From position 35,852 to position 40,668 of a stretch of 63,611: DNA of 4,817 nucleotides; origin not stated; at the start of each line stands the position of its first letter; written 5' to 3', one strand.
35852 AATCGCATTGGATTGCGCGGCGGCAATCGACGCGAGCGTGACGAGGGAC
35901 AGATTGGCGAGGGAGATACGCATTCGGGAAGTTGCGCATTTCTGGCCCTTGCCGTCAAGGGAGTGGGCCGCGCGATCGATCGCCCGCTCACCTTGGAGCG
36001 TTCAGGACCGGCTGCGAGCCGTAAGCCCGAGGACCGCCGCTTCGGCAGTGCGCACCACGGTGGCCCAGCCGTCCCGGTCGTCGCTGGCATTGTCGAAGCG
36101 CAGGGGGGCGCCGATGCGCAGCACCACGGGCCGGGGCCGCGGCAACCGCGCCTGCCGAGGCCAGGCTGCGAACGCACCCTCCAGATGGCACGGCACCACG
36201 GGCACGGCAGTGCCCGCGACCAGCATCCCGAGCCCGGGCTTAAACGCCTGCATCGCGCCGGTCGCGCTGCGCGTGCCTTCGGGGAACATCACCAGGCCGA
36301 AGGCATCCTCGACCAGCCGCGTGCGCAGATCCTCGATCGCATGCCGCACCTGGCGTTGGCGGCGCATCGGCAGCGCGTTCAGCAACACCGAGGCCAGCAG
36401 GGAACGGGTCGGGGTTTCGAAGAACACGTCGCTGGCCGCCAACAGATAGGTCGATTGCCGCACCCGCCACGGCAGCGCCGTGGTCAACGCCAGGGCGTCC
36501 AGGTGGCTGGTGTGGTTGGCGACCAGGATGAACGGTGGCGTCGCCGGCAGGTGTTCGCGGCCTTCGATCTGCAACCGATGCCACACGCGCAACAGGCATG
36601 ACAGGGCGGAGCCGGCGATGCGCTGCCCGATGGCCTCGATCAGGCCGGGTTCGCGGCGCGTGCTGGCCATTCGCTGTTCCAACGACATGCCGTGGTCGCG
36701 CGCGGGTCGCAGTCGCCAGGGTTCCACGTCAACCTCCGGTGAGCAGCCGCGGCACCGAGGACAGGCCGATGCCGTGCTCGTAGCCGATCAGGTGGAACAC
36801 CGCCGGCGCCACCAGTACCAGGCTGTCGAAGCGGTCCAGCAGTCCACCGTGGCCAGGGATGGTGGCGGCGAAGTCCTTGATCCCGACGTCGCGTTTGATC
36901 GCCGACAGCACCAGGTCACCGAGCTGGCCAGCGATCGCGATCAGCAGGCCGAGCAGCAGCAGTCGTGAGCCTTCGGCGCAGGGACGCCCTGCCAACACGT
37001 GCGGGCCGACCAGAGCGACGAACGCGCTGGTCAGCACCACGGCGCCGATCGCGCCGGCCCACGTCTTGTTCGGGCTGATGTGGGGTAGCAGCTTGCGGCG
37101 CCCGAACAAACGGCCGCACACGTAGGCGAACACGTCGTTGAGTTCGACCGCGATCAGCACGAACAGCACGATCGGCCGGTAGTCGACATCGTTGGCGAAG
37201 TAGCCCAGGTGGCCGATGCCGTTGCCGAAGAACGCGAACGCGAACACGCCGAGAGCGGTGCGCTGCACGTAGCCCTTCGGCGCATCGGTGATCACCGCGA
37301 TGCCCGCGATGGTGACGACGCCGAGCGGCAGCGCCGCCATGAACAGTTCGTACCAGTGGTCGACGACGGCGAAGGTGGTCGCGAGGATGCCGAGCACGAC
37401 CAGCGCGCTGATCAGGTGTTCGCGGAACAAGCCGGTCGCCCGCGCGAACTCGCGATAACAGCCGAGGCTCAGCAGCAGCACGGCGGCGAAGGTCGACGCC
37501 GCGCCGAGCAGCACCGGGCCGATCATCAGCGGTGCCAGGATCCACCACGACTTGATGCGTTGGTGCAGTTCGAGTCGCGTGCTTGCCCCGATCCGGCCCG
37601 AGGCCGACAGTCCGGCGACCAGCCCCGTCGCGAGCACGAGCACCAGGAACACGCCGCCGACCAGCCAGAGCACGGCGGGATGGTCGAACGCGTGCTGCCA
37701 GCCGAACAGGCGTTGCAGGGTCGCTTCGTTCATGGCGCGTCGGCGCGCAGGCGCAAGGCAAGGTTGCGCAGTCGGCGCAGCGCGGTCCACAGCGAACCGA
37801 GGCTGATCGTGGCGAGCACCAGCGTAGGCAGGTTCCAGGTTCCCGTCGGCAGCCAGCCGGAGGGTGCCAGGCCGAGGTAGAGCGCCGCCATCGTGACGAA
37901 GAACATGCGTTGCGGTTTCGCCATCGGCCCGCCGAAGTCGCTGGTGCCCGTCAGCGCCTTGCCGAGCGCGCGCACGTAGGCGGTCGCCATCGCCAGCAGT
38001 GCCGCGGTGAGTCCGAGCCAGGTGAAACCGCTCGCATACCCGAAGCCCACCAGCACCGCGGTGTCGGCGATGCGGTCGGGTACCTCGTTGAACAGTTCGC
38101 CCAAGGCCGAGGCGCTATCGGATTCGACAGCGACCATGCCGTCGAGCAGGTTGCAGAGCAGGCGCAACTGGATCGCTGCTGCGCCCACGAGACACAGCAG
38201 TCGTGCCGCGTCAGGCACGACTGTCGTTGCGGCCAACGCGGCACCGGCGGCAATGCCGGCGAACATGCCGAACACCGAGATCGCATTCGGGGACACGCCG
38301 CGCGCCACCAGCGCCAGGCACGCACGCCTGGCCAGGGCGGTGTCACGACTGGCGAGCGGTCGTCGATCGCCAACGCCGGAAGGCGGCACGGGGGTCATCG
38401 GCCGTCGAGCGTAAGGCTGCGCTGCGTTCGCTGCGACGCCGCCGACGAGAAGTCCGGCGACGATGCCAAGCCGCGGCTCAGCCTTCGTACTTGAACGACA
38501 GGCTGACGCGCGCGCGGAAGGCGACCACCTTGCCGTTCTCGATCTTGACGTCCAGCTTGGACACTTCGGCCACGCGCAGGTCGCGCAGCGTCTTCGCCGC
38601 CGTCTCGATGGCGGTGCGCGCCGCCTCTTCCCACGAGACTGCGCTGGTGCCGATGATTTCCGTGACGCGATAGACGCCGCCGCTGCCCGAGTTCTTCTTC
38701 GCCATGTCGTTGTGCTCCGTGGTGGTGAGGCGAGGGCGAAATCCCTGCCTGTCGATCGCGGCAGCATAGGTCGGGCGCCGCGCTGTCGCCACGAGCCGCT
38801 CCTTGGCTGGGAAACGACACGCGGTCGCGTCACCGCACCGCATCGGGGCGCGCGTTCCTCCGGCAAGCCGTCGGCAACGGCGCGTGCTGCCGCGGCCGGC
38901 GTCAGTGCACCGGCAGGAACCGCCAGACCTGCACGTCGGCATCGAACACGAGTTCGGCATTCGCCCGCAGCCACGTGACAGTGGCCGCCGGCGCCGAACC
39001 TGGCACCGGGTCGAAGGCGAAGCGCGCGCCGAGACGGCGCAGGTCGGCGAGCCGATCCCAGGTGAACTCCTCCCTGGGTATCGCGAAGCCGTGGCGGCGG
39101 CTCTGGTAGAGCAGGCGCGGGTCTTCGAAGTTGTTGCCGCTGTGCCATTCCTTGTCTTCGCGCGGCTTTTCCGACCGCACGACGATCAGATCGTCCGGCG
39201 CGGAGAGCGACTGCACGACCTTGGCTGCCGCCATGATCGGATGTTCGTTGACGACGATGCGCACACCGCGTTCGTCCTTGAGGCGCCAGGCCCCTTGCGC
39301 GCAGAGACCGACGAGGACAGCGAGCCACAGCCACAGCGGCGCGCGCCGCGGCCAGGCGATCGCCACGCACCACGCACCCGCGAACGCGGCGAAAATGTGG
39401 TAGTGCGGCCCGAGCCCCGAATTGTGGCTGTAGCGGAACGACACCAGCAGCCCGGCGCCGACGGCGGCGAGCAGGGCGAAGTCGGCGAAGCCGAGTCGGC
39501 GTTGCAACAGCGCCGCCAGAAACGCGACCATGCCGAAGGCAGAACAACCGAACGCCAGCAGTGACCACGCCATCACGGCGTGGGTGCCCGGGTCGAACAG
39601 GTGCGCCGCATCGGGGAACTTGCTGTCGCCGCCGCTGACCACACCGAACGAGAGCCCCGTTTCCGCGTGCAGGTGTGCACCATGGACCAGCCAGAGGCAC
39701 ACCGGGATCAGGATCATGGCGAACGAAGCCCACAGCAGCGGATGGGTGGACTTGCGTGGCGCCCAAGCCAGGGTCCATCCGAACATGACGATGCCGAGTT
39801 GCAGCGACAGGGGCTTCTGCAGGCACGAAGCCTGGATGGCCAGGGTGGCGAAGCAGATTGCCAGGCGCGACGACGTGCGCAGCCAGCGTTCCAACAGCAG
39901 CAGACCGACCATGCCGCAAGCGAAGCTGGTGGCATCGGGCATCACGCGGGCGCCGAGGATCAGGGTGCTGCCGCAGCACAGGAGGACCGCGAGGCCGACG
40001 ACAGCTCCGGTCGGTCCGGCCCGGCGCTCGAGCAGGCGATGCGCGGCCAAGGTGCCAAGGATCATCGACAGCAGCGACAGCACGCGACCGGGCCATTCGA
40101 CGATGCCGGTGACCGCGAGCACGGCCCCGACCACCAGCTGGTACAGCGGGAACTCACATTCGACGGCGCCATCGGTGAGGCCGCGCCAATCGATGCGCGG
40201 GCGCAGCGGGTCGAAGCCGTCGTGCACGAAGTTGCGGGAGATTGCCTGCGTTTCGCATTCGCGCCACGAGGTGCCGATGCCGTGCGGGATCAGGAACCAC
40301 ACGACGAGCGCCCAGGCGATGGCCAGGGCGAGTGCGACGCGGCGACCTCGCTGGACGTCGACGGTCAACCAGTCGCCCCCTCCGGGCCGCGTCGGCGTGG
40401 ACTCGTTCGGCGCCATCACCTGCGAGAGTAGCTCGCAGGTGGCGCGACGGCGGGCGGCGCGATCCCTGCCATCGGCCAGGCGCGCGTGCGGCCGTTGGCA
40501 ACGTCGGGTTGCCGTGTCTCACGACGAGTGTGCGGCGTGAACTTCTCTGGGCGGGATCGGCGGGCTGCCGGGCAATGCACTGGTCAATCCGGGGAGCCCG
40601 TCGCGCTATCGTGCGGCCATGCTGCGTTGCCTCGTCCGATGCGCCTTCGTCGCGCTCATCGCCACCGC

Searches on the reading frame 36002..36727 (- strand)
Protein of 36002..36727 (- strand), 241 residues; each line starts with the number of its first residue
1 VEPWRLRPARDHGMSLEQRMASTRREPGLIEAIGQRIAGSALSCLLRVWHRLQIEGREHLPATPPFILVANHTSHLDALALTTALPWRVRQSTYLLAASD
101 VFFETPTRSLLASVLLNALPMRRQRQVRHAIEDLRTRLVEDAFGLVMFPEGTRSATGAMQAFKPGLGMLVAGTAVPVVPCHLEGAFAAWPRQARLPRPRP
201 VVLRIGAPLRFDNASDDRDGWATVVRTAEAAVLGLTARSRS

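Call 16: search_protein_families(library=pfam, proteins=[window:36002-36727:-], max_evalue=0.001)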
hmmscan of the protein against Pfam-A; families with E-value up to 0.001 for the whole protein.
window:36002-36727:- (241 aa): 1 family
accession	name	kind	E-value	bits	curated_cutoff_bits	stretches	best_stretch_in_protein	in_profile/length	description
PF01553.26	Acyltransferase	-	4.7e-24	85.1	23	1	51-181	1-130/132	Acyltransferase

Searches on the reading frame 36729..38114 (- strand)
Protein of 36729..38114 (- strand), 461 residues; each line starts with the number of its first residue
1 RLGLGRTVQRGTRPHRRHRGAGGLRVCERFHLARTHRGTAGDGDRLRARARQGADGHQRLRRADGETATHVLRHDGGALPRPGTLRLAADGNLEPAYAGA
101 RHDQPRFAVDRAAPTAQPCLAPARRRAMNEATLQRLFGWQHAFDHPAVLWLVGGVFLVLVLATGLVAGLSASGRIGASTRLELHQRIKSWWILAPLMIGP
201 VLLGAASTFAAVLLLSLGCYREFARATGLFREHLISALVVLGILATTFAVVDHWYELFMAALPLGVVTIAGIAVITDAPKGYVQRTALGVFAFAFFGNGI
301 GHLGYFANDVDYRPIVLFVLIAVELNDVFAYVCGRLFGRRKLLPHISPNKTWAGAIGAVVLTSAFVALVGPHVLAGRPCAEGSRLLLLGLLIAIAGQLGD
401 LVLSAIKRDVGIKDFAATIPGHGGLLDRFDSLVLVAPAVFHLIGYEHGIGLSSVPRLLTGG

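Call 16: search_protein_families(library=pfam, proteins=[window:36729-38114:-], max_evalue=0.001)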
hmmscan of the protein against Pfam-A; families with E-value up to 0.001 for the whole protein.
window:36729-38114:- (461 aa): 1 family
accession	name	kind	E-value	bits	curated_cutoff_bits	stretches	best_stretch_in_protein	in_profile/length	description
PF01148.25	CTP_transf_1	-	7.4e-56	190.3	24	1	185-443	2-261/264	Cytidylyltransferase family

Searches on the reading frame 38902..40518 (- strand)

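Call 16: search_protein_families(library=pfam, proteins=[window:38902-40518:-], max_evalue=0.001)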
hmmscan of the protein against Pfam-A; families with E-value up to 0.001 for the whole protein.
window:38902-40518:- (538 aa): 1 family
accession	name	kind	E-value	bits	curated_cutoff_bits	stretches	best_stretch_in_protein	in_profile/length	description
PF13231.12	PMT_2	-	6.8e-06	26.8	26.1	1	124-276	4-160/160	Dolichyl-phosphate-mannose-protein mannosyltransferase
